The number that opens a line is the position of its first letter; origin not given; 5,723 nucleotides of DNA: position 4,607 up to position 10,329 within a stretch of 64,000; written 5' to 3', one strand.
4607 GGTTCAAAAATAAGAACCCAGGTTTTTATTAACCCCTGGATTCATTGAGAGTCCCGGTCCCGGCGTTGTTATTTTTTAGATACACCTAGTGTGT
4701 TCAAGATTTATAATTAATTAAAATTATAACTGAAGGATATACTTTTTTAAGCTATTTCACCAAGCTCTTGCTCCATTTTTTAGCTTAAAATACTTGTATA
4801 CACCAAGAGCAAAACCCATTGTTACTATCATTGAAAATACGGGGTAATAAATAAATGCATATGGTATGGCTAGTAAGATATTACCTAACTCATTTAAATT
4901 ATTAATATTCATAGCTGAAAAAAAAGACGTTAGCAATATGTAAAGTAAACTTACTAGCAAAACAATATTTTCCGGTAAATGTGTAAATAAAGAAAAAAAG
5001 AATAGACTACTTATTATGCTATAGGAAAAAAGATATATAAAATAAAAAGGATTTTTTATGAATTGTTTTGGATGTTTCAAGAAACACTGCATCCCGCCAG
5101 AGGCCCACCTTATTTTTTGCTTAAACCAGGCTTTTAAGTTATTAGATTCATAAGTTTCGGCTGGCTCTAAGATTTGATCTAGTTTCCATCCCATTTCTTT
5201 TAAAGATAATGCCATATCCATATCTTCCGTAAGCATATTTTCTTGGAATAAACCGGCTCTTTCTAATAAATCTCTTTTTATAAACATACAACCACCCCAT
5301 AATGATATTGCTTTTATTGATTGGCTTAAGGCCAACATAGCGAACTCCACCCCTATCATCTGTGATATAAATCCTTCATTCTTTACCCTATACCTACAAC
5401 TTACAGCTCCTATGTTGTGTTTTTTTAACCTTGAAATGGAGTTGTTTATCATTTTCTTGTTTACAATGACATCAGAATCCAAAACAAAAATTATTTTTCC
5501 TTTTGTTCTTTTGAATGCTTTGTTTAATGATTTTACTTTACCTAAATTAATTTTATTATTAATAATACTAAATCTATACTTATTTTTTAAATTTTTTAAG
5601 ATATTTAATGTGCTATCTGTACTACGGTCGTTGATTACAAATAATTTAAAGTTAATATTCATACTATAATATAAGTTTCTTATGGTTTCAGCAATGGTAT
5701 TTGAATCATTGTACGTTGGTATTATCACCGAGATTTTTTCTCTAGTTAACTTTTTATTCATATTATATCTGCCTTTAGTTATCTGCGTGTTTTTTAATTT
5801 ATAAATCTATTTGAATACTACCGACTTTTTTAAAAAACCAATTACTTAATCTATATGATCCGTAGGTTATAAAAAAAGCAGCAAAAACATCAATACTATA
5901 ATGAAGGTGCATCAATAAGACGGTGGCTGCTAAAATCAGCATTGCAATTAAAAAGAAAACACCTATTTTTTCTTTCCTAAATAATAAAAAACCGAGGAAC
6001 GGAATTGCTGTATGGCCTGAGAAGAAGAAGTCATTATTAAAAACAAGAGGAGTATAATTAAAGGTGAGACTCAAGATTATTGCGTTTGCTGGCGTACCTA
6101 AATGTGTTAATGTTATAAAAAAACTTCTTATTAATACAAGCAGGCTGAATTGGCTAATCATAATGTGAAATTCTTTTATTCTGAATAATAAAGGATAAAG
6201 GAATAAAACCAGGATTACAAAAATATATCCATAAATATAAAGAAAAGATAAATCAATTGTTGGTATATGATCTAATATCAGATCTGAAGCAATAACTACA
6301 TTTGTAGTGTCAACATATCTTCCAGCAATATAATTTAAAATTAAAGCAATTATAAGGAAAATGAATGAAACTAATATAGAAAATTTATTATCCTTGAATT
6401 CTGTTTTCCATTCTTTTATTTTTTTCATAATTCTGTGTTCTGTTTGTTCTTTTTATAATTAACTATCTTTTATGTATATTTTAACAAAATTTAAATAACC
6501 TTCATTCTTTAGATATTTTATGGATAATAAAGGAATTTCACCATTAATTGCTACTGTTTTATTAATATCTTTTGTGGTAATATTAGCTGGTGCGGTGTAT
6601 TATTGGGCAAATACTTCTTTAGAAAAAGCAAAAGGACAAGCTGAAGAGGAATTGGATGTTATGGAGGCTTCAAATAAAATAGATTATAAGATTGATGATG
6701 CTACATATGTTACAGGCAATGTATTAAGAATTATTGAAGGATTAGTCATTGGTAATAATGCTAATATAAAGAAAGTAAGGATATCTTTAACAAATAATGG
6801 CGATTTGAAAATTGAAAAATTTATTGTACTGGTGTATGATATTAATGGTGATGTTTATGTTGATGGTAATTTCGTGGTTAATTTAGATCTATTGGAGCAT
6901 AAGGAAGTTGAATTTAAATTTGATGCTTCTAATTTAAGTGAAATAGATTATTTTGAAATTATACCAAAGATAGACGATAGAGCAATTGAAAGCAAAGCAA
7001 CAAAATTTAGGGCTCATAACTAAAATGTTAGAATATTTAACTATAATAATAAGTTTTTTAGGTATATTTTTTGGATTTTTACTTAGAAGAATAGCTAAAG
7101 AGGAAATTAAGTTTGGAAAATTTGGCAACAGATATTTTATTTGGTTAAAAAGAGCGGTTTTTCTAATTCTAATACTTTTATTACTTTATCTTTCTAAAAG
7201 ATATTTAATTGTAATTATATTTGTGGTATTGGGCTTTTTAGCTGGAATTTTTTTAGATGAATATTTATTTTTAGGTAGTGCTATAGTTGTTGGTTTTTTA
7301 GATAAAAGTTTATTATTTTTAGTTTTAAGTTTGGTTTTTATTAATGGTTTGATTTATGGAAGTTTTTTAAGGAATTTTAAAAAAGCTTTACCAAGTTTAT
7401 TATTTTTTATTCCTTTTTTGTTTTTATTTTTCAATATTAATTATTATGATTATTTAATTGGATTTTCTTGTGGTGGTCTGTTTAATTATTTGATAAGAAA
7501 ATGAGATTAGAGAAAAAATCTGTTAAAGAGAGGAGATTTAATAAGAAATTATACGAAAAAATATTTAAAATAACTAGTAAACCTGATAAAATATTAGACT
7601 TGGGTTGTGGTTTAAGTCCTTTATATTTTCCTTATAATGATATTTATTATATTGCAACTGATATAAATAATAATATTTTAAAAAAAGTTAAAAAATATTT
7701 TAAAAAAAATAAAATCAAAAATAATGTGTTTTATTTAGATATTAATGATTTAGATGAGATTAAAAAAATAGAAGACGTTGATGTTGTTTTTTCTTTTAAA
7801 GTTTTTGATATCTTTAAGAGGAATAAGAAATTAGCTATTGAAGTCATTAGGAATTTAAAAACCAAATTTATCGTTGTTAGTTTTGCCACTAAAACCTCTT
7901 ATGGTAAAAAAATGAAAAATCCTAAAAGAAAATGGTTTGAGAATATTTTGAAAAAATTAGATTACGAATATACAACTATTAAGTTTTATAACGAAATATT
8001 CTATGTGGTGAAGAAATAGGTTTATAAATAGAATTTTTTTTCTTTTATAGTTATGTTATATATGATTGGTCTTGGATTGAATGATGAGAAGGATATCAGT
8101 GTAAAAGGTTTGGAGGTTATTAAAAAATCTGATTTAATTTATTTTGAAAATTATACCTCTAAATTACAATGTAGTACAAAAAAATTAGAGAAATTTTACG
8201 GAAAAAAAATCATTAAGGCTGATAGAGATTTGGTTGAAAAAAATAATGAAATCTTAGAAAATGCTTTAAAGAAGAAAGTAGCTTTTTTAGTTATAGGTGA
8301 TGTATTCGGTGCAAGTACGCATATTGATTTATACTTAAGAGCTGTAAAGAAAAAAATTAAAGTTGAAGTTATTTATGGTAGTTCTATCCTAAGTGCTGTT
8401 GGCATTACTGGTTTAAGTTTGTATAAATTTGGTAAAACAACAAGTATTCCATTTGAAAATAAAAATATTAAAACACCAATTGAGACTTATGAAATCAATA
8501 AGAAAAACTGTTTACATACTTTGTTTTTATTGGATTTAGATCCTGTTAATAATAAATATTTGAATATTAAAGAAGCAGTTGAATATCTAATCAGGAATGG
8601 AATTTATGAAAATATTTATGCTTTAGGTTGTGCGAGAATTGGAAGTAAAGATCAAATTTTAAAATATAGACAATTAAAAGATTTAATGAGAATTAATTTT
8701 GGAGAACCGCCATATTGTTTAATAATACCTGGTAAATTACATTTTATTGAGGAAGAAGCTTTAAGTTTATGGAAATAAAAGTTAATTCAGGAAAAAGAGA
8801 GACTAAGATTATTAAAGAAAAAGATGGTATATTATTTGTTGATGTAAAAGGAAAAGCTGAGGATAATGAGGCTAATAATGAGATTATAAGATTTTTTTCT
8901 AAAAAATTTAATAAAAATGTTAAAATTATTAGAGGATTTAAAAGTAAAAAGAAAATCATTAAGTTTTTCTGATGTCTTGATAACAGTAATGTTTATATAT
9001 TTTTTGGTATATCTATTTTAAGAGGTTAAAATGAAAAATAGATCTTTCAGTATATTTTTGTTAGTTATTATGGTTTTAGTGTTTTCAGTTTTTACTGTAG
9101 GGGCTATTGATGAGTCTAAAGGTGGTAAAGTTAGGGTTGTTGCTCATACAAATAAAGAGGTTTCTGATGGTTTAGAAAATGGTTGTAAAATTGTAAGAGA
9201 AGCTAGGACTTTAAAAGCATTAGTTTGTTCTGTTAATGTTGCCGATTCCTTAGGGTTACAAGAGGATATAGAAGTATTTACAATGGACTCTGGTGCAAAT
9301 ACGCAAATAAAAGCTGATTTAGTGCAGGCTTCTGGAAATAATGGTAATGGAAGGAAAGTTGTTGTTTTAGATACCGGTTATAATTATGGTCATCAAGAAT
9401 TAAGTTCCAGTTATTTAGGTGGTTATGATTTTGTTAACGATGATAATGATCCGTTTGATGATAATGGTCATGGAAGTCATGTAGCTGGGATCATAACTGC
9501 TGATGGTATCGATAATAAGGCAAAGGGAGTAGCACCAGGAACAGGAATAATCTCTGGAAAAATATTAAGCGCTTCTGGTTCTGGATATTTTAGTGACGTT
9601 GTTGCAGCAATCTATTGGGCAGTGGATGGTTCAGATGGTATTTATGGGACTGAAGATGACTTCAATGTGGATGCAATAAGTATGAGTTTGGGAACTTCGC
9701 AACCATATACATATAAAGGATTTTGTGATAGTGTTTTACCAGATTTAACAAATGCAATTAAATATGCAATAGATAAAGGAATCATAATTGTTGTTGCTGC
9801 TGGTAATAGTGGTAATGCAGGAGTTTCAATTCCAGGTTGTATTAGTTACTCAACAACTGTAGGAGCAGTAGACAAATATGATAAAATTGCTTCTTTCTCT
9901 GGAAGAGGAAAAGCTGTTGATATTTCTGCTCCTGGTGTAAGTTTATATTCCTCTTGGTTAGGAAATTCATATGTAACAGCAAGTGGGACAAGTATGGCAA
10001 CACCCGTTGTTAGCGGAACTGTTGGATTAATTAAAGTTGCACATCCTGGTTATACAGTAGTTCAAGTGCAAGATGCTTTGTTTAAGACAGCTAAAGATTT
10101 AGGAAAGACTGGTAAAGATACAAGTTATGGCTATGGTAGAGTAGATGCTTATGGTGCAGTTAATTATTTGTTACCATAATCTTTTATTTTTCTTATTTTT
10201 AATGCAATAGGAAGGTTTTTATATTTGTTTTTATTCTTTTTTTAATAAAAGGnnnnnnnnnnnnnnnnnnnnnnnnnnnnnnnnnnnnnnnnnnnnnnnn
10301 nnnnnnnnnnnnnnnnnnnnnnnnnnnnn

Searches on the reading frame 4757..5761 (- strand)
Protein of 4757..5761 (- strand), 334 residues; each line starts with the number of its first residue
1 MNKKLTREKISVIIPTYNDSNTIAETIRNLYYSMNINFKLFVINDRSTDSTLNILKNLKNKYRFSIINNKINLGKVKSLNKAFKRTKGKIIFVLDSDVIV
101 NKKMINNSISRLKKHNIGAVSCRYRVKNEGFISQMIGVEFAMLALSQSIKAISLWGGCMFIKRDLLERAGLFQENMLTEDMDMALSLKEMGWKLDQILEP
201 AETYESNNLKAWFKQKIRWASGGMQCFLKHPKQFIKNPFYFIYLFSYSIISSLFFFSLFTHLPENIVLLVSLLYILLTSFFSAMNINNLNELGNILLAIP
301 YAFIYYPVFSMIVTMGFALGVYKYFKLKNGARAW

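Call 67: search_protein_families(library=pfam, proteins=[window:4757-5761:-], max_evalue=0.0001)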
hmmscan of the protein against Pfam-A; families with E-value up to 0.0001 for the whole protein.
window:4757-5761:- (334 aa): 5 families
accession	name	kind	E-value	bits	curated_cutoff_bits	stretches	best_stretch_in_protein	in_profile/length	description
PF13641.12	Glyco_tranf_2_3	-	1.1e-27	97.9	27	1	10-221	3-229/230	Glycosyltransferase like family 2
PF00535.33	Glycos_transf_2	-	2.3e-27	96.4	23.3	1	11-168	1-166/168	Glycosyl transferase family 2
PF13632.12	Glyco_trans_2_3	-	1.1e-19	71.5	27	1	90-277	1-193/198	Glycosyl transferase family group 2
PF13506.12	Glyco_transf_21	-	7.4e-15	55.3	21.7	1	74-220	17-173/174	Glycosyl transferase family 21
PF10111.15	Glyco_tranf_2_2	-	1e-08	35.5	27.3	1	11-112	1-106/276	Glycosyltransferase like family 2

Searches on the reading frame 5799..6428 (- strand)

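Call 67: search_protein_families(library=pfam, proteins=[window:5799-6428:-], max_evalue=0.0001)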
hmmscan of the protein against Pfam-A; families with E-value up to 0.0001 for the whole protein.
window:5799-6428:- (209 aa): 1 family
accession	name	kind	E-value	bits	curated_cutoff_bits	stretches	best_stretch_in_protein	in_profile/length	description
PF14360.12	PAP2_C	-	1.9e-06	28.8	27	1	132-192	3-69/74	PAP2 superfamily C-terminal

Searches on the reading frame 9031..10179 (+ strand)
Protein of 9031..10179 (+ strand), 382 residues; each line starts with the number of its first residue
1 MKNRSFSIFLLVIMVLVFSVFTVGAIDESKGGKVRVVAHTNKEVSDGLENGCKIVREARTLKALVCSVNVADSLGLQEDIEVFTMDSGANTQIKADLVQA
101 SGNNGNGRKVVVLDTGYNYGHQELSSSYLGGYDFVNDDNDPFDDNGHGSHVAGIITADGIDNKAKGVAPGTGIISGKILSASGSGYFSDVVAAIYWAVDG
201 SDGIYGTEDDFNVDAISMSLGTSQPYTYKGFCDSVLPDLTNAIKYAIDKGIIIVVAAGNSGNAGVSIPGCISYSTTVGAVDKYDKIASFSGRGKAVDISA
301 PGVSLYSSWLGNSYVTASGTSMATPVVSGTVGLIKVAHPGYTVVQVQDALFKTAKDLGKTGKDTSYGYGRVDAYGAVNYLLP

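Call 67: search_protein_families(library=pfam, proteins=[window:9031-10179:+], max_evalue=0.0001)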
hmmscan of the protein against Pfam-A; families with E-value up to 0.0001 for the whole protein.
window:9031-10179:+ (382 aa): 1 family
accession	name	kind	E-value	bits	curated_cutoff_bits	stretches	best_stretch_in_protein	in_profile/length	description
PF00082.27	Peptidase_S8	-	3.4e-54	184.6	21.8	1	105-369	1-288/288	Subtilase family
